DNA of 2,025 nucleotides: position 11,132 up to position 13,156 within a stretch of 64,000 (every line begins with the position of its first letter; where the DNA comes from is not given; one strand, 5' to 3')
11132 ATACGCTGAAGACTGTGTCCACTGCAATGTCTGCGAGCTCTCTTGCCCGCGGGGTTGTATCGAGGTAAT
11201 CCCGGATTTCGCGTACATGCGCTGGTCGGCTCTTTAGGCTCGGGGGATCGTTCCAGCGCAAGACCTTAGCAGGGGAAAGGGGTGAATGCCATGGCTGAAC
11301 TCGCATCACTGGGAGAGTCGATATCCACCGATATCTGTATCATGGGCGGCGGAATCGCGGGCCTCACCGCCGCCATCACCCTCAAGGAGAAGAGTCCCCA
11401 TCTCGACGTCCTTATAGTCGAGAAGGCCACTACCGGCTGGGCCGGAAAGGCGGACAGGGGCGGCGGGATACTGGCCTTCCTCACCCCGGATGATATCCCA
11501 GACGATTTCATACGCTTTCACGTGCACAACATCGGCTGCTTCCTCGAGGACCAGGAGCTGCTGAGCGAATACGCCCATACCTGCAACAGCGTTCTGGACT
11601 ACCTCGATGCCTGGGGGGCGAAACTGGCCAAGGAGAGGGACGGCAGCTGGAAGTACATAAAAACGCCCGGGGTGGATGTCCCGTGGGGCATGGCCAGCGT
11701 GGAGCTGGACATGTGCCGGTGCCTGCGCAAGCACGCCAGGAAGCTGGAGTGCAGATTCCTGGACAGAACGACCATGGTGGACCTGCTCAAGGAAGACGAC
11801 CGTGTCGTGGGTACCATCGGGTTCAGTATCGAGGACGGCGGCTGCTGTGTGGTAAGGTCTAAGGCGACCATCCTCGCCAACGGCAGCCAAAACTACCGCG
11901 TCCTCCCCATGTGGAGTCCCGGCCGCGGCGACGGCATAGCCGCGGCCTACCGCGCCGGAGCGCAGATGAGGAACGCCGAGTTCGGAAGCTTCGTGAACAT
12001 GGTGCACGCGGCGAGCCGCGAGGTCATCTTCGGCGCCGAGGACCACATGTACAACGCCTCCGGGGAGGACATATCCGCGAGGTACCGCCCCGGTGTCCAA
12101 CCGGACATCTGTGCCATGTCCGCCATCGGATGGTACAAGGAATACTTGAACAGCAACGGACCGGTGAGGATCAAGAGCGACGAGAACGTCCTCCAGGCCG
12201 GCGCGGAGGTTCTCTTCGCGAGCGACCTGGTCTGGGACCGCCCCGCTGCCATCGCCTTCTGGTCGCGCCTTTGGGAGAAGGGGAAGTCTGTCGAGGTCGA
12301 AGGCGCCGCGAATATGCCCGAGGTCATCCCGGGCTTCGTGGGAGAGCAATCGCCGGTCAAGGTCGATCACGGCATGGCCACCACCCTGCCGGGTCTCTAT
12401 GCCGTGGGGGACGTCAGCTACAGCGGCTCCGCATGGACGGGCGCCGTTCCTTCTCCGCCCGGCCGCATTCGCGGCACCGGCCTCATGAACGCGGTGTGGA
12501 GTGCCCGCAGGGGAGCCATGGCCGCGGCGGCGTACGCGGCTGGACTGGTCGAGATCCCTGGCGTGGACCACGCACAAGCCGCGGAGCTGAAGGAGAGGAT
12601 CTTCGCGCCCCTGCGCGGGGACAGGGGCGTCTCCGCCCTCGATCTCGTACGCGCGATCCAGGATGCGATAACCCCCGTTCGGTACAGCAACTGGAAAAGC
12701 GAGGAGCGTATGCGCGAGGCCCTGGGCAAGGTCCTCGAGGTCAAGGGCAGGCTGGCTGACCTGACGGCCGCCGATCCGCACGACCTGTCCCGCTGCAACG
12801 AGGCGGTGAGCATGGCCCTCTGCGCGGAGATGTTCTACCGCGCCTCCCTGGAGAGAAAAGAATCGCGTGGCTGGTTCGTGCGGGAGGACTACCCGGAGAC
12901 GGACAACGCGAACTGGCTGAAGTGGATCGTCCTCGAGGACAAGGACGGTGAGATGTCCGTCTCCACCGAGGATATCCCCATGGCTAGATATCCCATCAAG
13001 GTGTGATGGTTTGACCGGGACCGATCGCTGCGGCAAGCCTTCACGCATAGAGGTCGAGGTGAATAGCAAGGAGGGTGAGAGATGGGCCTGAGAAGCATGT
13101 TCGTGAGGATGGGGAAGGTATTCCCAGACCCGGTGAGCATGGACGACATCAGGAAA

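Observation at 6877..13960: IclR-headed nine-gene operon resembling an anaerobic (acyl)phloroglucinol / dihydrochalcone funnel, with unexplained AprAB-like, SCP2 and cupin parts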

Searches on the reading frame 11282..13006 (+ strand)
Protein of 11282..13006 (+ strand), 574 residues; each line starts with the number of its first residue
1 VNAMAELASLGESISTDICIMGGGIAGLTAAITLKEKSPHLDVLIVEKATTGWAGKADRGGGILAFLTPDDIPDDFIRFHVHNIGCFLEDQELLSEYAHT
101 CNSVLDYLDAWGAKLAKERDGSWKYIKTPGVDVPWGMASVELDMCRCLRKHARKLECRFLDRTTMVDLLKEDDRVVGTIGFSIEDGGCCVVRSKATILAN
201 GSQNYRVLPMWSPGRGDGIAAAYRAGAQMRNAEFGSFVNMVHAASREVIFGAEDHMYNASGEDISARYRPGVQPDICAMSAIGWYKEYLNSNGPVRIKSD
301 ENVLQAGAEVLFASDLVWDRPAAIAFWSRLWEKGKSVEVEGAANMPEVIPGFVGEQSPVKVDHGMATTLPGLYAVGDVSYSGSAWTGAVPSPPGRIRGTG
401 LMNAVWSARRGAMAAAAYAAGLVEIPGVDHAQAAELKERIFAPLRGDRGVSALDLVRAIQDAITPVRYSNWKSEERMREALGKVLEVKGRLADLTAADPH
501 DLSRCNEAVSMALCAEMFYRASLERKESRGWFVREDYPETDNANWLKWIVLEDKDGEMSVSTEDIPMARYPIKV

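Call 3: search_protein_families(library=pfam, proteins=[window:11282-13006:+], max_evalue=0.01)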
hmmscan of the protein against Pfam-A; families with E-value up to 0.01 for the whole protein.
window:11282-13006:+ (574 aa): 8 families
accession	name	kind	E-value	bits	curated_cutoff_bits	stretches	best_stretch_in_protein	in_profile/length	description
PF00890.30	FAD_binding_2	-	1.9e-22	80.5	20.4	1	17-234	1-249/414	FAD binding domain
PF02910.25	Succ_DH_flav_C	-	2.7e-15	56.9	20.8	1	472-570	16-121/130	Fumarate reductase flavoprotein C-term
PF01266.30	DAO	-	1e-12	48.7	27.9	2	17-91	1-72/353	FAD dependent oxidoreductase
PF07992.20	Pyr_redox_2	-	1.1e-08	35.3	26.1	1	17-51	2-34/291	Pyridine nucleotide-disulphide oxidoreductase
PF01946.23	Thi4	-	1.3e-05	25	26.2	1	10-61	12-61/235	Thi4 family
PF13450.12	NAD_binding_8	-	2.5e-05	24.9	21.9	1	20-50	1-29/68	NAD(P)-binding Rossmann-like domain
PF04820.20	Trp_halogenase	-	0.0033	16.8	21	1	17-54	1-40/458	Tryptophan halogenase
PF03486.20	HI0933_like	-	0.0046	16.9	50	0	17-121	2-99/244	HI0933-like protein Rossmann domain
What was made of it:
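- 11282..13006 (+): FAD flavoprotein of the fumarate-reductase/AprA superfamily (574 aa from GTG; 571 aa from ATG 11291). Uncharacterised subfamily. FAD_binding_2 and Succ_DH_flav_C (call 3).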

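Call 4: search_protein_families(library=ncbifam, proteins=[window:11282-13006:+], max_evalue=0.01)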
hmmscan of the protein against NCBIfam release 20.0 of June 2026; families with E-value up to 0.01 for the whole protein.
window:11282-13006:+ (574 aa): 57 families (the best 25 are shown)
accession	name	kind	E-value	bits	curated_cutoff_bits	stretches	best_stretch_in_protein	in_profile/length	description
NF006131.0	PRK08275.1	equivalog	2.8e-54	184.4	587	1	13-565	8-552/577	fumarate reductase/succinate dehydrogenase flavoprotein subunit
NF005331.0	PRK06854.1-2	equivalog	2.2e-41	142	557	1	13-566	7-553/563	adenylyl-sulfate reductase subunit alpha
NF004724.0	PRK06069.1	subfamily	7e-35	120.2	826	2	12-237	2-235/577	succinate dehydrogenase/fumarate reductase flavoprotein subunit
NF004900.0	PRK06263.1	equivalog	4.7e-33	114.6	718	2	13-237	5-233/546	fumarate reductase (CoM/CoB) subunit TfrA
TIGR01812.1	sdhA_frdA_Gneg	subfamily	1.7e-32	112.6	567.3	2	17-237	1-226/568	succinate dehydrogenase or fumarate reductase, flavoprotein subunit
NF005866.0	PRK07803.1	equivalog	1.3e-31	109.4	819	2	357-566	392-599/631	fumarate reductase/succinate dehydrogenase flavoprotein subunit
NF005867.0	PRK07804.1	equivalog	5.4e-30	104.1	639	2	12-237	15-247/548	L-aspartate oxidase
NF006686.0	PRK09231.1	equivalog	4.6e-29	101.4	854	2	13-237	3-232/598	fumarate reductase (quinol) flavoprotein subunit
TIGR01176.1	fum_red_Fp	equivalog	9.5e-29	100.4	932.7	2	15-236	3-229/580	fumarate reductase (quinol) flavoprotein subunit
NF010374.0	PRK13800.1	equivalog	2.1e-28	99.1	1196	1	13-562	11-554/898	fumarate reductase/succinate dehydrogenase flavoprotein subunit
NF042982.1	MFR_Fp_SdhA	equivalog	1.4e-27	96.4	1100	2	15-239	47-278/612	8-methylmenaquinol:fumarate reductase flavoprotein subunit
TIGR01816.1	sdhA_forward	equivalog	2e-27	95.6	727.35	2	17-273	4-275/584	succinate dehydrogenase flavoprotein subunit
TIGR00551.1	nadB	equivalog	1e-26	93.7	452.75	2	16-238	3-225/489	L-aspartate oxidase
NF004613.0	PRK05945.1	equivalog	2.3e-24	85.9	824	2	16-270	4-269/575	succinate dehydrogenase/fumarate reductase flavoprotein subunit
NF005037.0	PRK06452.1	equivalog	3.8e-23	81.9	862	2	12-245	2-241/566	succinate dehydrogenase flavoprotein subunit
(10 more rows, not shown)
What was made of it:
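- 11282..13006 (+): It lies far below all NCBIfam cut-offs (call 4).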

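Call 11: search_solved_structures(query=window:11282-13006:+, max_evalue=0.001)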
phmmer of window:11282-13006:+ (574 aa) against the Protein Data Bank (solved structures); distinct sequences matched with E-value up to 0.001: 36.
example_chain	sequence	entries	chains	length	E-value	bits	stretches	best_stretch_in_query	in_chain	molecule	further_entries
8a8o_A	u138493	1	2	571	9.5e-27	96.8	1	13-550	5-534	Alpha-subunit of the PAPS reductase from Methanothermococcus thermolithotrophicus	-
7d6v_A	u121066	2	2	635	8.7e-21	77.1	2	358-550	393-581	Succinate dehydrogenase subunit A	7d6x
5vpn_A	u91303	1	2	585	6.4e-19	70.9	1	14-236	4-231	Fumarate reductase flavoprotein subunit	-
3p4p_A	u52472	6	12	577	6.6e-19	70.9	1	14-236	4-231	Fumarate reductase flavoprotein subunit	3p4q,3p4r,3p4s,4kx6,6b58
2b76_A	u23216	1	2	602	6.7e-19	70.9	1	14-236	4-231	Fumarate reductase flavoprotein subunit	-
3cir_A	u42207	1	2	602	6.8e-19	70.8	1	14-236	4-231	Fumarate reductase flavoprotein subunit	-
1kf6_A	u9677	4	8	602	7e-19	70.8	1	14-236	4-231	FUMARATE REDUCTASE FLAVOPROTEIN | Fumarate reductase flavoprotein subunit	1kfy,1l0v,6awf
1jnr_A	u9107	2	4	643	3.4e-17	65.2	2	12-209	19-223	adenylylsulfate reductase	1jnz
2fja_A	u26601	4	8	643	4.5e-17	64.8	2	12-209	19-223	adenylylsulfate reductase, subunit A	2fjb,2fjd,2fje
6lum_A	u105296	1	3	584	1.4e-13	53.3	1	17-550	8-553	Succinate dehydrogenase subunit A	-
9lig_A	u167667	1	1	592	2e-12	49.5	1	151-556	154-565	Succinate dehydrogenase [ubiquinone] flavoprotein subunit, mitochondrial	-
9kps_A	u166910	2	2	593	2e-12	49.5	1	151-556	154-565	Succinate dehydrogenase [ubiquinone] flavoprotein subunit, mitochondrial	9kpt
9kq3_A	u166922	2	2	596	2e-12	49.5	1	151-556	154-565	Succinate dehydrogenase [ubiquinone] flavoprotein subunit, mitochondrial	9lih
9qdl_A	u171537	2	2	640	2.7e-12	49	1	151-556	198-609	Succinate dehydrogenase [ubiquinone] flavoprotein subunit, mitochondrial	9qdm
1chu_A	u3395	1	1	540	4.3e-12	48.4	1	15-540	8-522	PROTEIN (L-ASPARTATE OXIDASE)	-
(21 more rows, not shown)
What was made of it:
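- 11282..13006 (+): The best PDB sequence hit is PAPS reductase alpha 8a8o at 9.5e-27 (call 11).
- The flavoprotein's best named hits are fumarate reductase, APS reductase and PAPS reductase (calls 4, 11).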

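Call 20: find_homologous_proteins(query=window:11282-13006:+, max_evalue=1e-20)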
Query window:11282-13006:+ (574 aa): 984 proteins with E <= 1e-20 among 8000 candidates; the best 120 are listed.
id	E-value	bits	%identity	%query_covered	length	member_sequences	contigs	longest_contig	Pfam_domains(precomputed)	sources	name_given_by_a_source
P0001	0.0e+0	1315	100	99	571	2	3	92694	PF01946.24,PF01266.31,PF13450.13,PF00890.31,PF07992.21,PF02910.26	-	-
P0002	0.0e+0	1126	84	99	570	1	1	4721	PF01946.24,PF01266.31,PF13450.13,PF00890.31,PF07992.21,PF02910.26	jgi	jgi:succinate dehydrogenase/fumarate reductase flavoprotein subunit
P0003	0.0e+0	1098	82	99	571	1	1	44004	PF01946.24,PF01266.31,PF00890.31,PF07992.21,PF02910.26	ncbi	-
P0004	0.0e+0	1090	81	99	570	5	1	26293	PF01946.24,PF01266.31,PF13450.13,PF00890.31,PF07992.21,PF02910.26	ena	-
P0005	0.0e+0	1086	81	99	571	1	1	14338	PF01946.24,PF01266.31,PF13450.13,PF00890.31,PF07992.21,PF02910.26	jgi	jgi:succinate dehydrogenase / fumarate reductase flavoprotein subunit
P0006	0.0e+0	1085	80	99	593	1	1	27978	PF01946.24,PF01266.31,PF00890.31,PF07992.21,PF02910.26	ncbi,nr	ncbi:MAG: FAD-dependent oxidoreductase [Actinobacteria bacterium]|nr:FAD-dependent oxidoreductase [A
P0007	0.0e+0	1082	81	99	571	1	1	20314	PF01946.24,PF01266.31,PF00890.31,PF07992.21,PF02910.26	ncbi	-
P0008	0.0e+0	1071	80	99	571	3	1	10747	PF01946.24,PF01266.31,PF00890.31,PF07992.21,PF02910.26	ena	-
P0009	0.0e+0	1055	78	100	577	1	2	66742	PF01946.24,PF01266.31,PF00890.31,PF07992.21,PF02910.26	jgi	jgi:succinate dehydrogenase/fumarate reductase flavoprotein subunit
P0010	0.0e+0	1054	79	99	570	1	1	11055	PF01266.31,PF00890.31,PF07992.21,PF02910.26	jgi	jgi:succinate dehydrogenase/fumarate reductase flavoprotein subunit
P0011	0.0e+0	1042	79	99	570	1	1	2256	PF01946.24,PF01266.31,PF00890.31,PF07992.21,PF02910.26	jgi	jgi:succinate dehydrogenase / fumarate reductase flavoprotein subunit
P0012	0.0e+0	1042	78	99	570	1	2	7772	PF01946.24,PF01266.31,PF13450.13,PF00890.31,PF07992.21,PF03486.21,PF02910.26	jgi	jgi:succinate dehydrogenase / fumarate reductase flavoprotein subunit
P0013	0.0e+0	1040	78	99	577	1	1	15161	PF01946.24,PF01266.31,PF00890.31,PF07992.21,PF02910.26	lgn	-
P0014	0.0e+0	1039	77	99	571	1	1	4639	PF01946.24,PF01266.31,PF13450.13,PF00890.31,PF07992.21,PF02910.26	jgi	jgi:succinate dehydrogenase / fumarate reductase flavoprotein subunit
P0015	0.0e+0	1038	77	99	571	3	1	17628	PF01946.24,PF01266.31,PF13450.13,PF00890.31,PF07992.21,PF02910.26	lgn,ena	-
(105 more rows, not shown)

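Call 22: find_related_loci(query=A1, collection=genome_contigs, flank=10000)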
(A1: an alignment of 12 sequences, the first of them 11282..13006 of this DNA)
Query A1 (574 aa) in genome_contigs; peptide patterns used: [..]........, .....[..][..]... (x = any residue, [..] = any of these).
599 stretches matched a pattern (row limit reached: there are more); 228 encode a relative of the query (tblastn E <= 1e-3); the best 80 are kept; 78 distinct loci.
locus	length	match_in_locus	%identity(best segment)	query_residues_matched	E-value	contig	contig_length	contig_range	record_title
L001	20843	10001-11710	80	4-573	0e+0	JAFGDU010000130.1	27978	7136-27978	MAG: Actinomycetota bacterium isolate Zod_Metabat.1188 k87_11010384, whole genome shotgun sequence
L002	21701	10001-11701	75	6-573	0e+0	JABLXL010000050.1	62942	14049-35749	MAG: Actinomycetota bacterium isolate Ch49 contig50, whole genome shotgun sequence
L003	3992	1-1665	78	18-573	0e+0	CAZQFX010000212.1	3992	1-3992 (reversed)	MAG TPA_asm: uncultured Actinomycetota bacterium isolate SRP257756_co1_219 genome assembly, contig: NODE_21879_length_39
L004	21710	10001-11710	70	4-573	0e+0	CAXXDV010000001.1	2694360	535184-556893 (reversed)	MAG: Desulfosudaceae bacterium isolate 2fa5082e-9599-4a38-b238-f5dfa6a28bc4 genome assembly, contig: contig_1, whole gen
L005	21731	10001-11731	67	4-573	0e+0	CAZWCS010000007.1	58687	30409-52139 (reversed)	MAG TPA_asm: uncultured Desulfobacterales bacterium isolate SRP141376_co4_302 genome assembly, contig: NODE_942_length_5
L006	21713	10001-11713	71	3-573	0e+0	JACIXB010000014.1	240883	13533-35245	MAG: Actinomycetota bacterium isolate MAG-41 Actinobacteria_O_bin18_Scaffold_14, whole genome shotgun sequence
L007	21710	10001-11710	82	4-573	0e+0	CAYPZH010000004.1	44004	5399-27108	MAG TPA_asm: uncultured Actinomycetota bacterium isolate binchicken_co7_176 genome assembly, contig: NODE_1464_length_44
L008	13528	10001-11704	50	6-570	5e-175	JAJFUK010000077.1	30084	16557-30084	MAG: Actinomycetes bacterium isolate bin.430 k141_1578088, whole genome shotgun sequence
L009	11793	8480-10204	51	1-573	5e-172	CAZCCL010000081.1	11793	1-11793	MAG TPA_asm: uncultured Gaiellales bacterium isolate SRP185410_co2_381 genome assembly, contig: NODE_6976_length_11793_c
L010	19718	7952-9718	48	4-573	2e-172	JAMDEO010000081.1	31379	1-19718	MAG: Actinomycetota bacterium isolate FK_Sedi_B_Bin.10 NODE_4331_length_31379_cov_2.11279, whole genome shotgun sequence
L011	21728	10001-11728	50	1-573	9e-170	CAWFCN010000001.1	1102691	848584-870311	MAG: uncultured Actinomycetes bacterium isolate MFD04716.bin.1.353 genome assembly, contig: contig_10097, whole genome s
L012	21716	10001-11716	49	4-573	8e-169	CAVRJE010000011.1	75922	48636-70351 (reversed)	MAG: uncultured Actinomycetota bacterium isolate MFD05942.bin.2.329 genome assembly, contig: contig_21518, whole genome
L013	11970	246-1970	50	1-573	2e-168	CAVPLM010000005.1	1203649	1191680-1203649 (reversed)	MAG: uncultured Actinomycetes bacterium isolate MFD00032.bin.2.39 genome assembly, contig: contig_39508, whole genome sh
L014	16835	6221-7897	48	4-571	1e-166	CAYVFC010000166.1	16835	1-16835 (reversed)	MAG TPA_asm: uncultured Sandaracinaceae bacterium isolate binchicken_co178_212 genome assembly, contig: NODE_4343_length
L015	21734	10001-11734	48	2-573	3e-166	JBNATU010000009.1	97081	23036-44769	MAG: Moorellaceae bacterium isolate Kamch4342-3A-MB-01 bin2.fa-9, whole genome shotgun sequence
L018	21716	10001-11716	49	4-573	4e-165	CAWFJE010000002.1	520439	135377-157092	MAG: uncultured Actinomycetes bacterium isolate MFD04716.bin.1.373 genome assembly, contig: contig_12808, whole genome s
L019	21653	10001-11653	46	14-573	7e-164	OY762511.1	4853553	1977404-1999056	MAG: uncultured Acidaminobacter sp. isolate eb0b3795-456d-4346-a6b9-bf51d2f12fe3 genome assembly, chromosome: 1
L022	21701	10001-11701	49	4-573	1e-161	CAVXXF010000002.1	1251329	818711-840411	MAG: uncultured Thermoleophilia bacterium isolate MFD04716.bin.1.399 genome assembly, contig: contig_4551, whole genome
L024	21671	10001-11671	52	14-573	8e-161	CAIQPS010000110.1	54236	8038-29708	MAG: uncultured actinobacterium isolate LaPlata_bin-3933 genome assembly, contig: bin-3933:110/169, whole genome shotgun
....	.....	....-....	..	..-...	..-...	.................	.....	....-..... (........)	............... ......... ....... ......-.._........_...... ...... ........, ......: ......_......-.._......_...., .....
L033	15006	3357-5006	47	12-573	7e-157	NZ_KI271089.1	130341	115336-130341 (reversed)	Eubacterium ramulus ATCC 29099 Scaffold1247, whole genome shotgun sequence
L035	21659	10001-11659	44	13-573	4e-156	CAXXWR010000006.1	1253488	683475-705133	MAG: uncultured Fusibacter sp. isolate 09a0c790-c096-42bb-b34c-29f3d5964584 genome assembly, contig: contig_6, whole gen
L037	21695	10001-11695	48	4-573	1e-155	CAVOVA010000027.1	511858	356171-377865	MAG: uncultured Thermoleophilia bacterium isolate MFD09779.bin.2.149 genome assembly, contig: contig_9532, whole genome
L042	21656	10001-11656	46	14-573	6e-154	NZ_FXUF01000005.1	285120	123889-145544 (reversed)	Anoxynatronum buryatiense strain Su22 Ga0139014_105, whole genome shotgun sequence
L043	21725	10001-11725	45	4-570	1e-153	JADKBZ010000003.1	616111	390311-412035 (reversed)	MAG: Holophagales bacterium isolate OdNE_18-Q3-R46-58_BATAC.193 tig00001893-10-6139520, whole genome shotgun sequence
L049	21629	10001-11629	44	14-573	9e-153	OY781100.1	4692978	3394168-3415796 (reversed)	MAG: Anaerovoracaceae bacterium isolate d0a44124-bd0d-43a8-b654-cc1806fddd19 genome assembly, chromosome: 1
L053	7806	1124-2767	47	12-573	4e-152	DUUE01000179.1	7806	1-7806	MAG TPA_asm: Bacillota bacterium isolate AS08sgBPME_165 79462_AS08, whole genome shotgun sequence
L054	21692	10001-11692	45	3-573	9e-152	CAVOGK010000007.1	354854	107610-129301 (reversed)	MAG: uncultured Thermoleophilia bacterium isolate MFD09779.bin.3.322 genome assembly, contig: contig_18096, whole genome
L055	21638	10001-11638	47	12-573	8e-152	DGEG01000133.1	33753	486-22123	MAG TPA_asm: Firmicutes bacterium UBA3932 UBA3932_contig_5720, whole genome shotgun sequence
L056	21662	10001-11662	45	12-573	1e-151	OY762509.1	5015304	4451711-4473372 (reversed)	MAG: Vallitaleaceae bacterium isolate c0ba017c-7b98-4334-a234-c16200e784d9 genome assembly, chromosome: 1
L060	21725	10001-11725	45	4-570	3e-151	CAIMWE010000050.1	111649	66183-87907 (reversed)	MAG: uncultured Acidobacteria bacterium isolate AlinenLipids_bin-9101 genome assembly, contig: bin-9101:050/305, whole g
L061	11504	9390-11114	44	4-570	5e-151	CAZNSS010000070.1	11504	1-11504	MAG TPA_asm: uncultured Holophagales bacterium isolate binchicken_co197_117 genome assembly, contig: NODE_10192_length_1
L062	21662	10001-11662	46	13-573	9e-151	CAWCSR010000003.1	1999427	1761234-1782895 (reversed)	MAG: uncultured Thermoleophilia bacterium isolate MFD04428.bin.2.40 genome assembly, contig: contig_23250, whole genome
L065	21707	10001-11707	50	4-573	5e-151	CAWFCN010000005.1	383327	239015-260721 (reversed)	MAG: uncultured Actinomycetes bacterium isolate MFD04716.bin.1.353 genome assembly, contig: contig_26317, whole genome s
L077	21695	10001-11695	48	4-573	8e-149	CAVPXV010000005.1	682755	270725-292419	MAG: uncultured Thermoleophilia bacterium isolate MFD01872.bin.1.273 genome assembly, contig: contig_38270, whole genome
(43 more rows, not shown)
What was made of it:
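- The loci span Actinomycetota, Desulfobacterota, Bacillota and Holophagales (call 22).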

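Call 28: list_cluster_members(proteins=[L033:2221-3045:+, L033:3333-5021:+, L033:3051-3314:+, L033:1226-2209:+])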
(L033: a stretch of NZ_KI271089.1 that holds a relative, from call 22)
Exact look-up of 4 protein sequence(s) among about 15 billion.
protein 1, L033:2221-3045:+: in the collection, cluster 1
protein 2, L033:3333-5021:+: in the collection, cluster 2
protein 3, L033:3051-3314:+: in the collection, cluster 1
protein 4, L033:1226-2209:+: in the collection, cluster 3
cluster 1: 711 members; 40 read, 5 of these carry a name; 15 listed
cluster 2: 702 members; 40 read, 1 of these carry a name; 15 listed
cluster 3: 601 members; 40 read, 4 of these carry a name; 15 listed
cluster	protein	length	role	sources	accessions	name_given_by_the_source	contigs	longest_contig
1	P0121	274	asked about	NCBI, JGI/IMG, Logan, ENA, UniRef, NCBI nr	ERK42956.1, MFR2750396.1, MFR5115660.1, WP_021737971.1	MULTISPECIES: DAPG hydrolase family protein [Eubacterium] | hypothetical protein | DAPG hydrolase PhiG domain-containing protein n=1 Tax=Eubacterium ramulus ATCC 29099 ...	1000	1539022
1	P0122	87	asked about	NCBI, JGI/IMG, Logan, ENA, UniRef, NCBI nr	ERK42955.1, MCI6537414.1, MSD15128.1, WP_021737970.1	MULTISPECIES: 4Fe-4S dicluster domain-containing protein [Eubacterium] | NAD-dependent dihydropyrimidine dehydrogenase PreA subunit | 4Fe-4S binding domain protein n=2 Tax=Eubacterium ramulus TaxID=39490 RepID=U2NY12_EUBRA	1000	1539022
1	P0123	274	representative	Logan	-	-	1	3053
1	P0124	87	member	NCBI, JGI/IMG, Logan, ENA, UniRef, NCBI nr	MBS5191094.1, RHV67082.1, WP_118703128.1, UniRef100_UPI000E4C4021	MAG: 4Fe-4S binding protein [Lachnospiraceae bacterium] | 4Fe-4S dicluster domain-containing protein n=1 Tax=Clostridia TaxID=186801 ... | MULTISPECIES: 4Fe-4S binding protein [Clostridia]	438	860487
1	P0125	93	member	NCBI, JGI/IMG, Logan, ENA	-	formate hydrogenlyase subunit 6/NADH:ubiquinone oxidoreductase subunit I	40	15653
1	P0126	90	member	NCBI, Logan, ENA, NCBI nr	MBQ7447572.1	MAG: 4Fe-4S binding protein [Eubacterium sp.] | 4Fe-4S binding protein [Eubacterium sp.]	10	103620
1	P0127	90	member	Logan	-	-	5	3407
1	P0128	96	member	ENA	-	-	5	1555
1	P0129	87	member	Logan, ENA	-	-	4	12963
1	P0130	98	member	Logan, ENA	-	-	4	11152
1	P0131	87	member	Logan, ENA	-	-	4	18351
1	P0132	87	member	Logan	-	-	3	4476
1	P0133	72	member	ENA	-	-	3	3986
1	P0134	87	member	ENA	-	-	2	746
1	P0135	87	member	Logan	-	-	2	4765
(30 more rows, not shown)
